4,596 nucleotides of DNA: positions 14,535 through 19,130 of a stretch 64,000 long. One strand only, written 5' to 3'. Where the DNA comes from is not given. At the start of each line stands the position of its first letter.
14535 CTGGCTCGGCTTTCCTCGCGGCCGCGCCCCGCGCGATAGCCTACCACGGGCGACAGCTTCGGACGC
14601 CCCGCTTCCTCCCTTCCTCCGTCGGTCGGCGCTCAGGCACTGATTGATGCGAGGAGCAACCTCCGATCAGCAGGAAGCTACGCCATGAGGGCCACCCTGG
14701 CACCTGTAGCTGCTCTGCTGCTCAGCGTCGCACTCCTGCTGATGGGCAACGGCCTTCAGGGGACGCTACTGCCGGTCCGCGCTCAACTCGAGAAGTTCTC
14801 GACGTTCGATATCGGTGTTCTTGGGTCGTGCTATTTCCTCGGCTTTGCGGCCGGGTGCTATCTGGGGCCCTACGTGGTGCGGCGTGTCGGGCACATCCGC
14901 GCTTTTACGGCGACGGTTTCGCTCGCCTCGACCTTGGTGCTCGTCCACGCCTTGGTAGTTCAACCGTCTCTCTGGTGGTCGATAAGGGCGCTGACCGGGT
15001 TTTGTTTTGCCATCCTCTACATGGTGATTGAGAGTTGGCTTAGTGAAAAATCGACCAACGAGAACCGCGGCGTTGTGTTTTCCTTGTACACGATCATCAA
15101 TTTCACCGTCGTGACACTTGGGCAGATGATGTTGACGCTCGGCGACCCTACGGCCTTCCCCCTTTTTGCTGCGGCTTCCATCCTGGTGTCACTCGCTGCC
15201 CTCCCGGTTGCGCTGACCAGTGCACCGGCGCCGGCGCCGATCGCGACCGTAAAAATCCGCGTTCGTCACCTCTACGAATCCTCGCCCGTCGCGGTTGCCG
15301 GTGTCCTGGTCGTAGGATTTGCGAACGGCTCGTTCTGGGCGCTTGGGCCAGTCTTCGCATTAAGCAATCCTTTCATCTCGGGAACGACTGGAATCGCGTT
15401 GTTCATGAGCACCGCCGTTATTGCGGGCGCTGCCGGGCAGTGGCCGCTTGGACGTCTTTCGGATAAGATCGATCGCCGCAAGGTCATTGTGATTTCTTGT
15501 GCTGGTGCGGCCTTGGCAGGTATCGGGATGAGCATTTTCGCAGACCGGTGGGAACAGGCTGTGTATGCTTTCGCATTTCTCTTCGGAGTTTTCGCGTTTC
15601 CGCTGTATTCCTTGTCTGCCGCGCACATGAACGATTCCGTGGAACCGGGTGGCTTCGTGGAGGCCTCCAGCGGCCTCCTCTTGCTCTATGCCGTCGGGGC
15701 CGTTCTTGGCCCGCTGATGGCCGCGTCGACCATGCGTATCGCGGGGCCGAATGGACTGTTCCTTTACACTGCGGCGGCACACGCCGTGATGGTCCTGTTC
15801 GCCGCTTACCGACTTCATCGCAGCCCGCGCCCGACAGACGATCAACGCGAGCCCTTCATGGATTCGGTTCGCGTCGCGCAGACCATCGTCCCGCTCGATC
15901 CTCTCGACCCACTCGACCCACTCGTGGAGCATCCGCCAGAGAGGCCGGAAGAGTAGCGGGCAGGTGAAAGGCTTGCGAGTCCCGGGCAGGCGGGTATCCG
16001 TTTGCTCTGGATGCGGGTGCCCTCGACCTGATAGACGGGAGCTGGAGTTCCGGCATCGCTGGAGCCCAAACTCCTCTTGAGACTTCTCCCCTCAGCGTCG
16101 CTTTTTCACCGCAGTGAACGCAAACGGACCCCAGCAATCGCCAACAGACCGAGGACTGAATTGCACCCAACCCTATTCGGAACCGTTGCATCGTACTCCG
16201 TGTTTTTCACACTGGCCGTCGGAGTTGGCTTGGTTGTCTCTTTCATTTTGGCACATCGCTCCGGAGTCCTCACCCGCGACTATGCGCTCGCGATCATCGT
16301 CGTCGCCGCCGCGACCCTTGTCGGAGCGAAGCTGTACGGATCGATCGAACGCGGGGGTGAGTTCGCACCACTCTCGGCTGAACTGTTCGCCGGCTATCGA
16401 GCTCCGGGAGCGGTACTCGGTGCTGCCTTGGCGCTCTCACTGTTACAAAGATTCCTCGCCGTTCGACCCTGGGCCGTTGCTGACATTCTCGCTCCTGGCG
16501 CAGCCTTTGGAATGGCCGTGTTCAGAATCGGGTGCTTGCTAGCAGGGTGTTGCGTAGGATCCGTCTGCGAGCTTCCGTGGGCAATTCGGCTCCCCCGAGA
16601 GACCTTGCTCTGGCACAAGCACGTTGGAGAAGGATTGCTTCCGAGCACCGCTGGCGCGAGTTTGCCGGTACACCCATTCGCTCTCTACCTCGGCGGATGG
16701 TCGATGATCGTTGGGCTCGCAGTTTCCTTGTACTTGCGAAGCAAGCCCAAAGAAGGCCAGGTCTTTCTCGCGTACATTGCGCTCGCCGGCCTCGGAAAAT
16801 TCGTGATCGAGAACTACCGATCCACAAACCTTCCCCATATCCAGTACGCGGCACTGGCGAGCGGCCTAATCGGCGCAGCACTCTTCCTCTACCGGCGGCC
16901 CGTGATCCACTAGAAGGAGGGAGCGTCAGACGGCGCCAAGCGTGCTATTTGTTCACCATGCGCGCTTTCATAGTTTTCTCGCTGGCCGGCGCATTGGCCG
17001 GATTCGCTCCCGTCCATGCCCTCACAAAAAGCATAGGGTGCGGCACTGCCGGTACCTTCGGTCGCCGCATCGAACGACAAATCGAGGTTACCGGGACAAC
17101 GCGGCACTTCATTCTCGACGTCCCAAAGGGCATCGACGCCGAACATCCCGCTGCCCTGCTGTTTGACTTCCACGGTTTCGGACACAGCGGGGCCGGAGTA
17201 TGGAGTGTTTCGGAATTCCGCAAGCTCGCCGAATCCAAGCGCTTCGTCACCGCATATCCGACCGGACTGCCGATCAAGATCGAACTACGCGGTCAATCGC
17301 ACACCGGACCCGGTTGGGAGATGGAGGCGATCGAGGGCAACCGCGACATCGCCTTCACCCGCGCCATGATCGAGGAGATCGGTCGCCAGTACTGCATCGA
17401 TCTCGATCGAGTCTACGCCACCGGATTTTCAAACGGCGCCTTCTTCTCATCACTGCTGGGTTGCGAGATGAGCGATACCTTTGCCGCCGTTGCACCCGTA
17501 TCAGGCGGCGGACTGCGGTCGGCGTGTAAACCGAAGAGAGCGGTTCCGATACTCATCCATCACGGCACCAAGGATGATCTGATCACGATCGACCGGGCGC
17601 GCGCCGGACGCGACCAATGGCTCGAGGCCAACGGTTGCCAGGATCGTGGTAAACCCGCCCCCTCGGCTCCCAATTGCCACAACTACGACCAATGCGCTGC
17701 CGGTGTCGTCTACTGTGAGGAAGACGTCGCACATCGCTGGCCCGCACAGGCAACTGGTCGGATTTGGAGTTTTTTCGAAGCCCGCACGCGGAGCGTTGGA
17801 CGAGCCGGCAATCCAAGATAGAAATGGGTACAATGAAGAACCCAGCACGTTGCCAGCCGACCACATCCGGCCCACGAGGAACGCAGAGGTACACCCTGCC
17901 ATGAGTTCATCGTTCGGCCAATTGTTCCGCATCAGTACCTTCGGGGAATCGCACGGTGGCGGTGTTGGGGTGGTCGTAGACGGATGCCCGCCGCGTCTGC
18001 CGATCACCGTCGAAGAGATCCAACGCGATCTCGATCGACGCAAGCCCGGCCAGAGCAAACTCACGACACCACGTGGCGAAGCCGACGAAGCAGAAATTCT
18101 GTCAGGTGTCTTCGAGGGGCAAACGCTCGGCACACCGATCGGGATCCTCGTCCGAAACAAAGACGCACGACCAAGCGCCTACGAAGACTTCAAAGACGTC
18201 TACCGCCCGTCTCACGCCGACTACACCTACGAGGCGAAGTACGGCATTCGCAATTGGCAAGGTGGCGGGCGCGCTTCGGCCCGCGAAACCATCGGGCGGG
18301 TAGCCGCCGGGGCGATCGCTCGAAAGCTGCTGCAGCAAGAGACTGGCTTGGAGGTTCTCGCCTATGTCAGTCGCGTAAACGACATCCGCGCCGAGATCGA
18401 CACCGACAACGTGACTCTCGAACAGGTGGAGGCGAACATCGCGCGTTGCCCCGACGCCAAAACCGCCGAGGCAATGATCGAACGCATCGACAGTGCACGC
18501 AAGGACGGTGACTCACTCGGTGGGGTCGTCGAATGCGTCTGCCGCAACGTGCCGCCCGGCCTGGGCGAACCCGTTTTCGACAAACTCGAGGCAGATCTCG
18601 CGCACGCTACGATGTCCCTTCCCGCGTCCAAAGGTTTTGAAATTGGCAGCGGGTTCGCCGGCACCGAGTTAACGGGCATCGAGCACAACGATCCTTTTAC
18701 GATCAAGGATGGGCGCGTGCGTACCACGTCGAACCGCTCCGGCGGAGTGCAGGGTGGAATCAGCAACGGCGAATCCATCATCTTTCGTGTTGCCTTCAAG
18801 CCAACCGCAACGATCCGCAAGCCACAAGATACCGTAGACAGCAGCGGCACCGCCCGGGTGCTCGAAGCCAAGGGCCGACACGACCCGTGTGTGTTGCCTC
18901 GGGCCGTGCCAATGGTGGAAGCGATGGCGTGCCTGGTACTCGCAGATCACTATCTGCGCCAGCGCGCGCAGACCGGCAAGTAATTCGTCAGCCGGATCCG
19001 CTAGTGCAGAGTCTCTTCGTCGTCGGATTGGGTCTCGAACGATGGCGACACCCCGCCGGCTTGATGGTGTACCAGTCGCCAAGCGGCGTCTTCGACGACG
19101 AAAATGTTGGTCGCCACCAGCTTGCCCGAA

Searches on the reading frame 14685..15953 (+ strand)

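Call 96: search_protein_families(library=pfam, proteins=[window:14685-15953:+], max_evalue=0.00001)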
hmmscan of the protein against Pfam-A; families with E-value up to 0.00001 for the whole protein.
window:14685-15953:+ (423 aa): 2 families
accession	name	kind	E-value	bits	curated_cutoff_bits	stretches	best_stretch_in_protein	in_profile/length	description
PF07690.21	MFS_1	-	6.8e-24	84.9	33.4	2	206-388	4-183/347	Major Facilitator Superfamily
PF00083.30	Sugar_tr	-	5.7e-06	25.9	22.3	0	39-138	44-146/452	Sugar (and other) transporter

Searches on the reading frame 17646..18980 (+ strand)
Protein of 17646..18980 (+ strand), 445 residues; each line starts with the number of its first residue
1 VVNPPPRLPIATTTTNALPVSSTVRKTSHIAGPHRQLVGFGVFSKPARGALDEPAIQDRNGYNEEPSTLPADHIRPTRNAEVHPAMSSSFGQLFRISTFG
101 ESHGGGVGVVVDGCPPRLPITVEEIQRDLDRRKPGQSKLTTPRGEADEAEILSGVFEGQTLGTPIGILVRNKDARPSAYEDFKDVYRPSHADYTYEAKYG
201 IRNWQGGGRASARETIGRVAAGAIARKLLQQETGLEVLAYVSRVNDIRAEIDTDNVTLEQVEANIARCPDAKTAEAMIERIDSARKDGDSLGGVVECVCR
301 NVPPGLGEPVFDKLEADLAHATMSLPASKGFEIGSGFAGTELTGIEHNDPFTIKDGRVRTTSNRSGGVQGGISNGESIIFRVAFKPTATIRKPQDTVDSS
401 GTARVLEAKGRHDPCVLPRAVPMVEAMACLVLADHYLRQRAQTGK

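Call 96: search_protein_families(library=pfam, proteins=[window:17646-18980:+], max_evalue=0.00001)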
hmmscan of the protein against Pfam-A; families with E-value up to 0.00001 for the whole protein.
window:17646-18980:+ (445 aa): 1 family
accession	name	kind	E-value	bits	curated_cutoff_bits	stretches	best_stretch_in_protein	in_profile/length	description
PF01264.26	Chorismate_synt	-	4.2e-140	466.6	27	1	94-437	1-327/327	Chorismate synthase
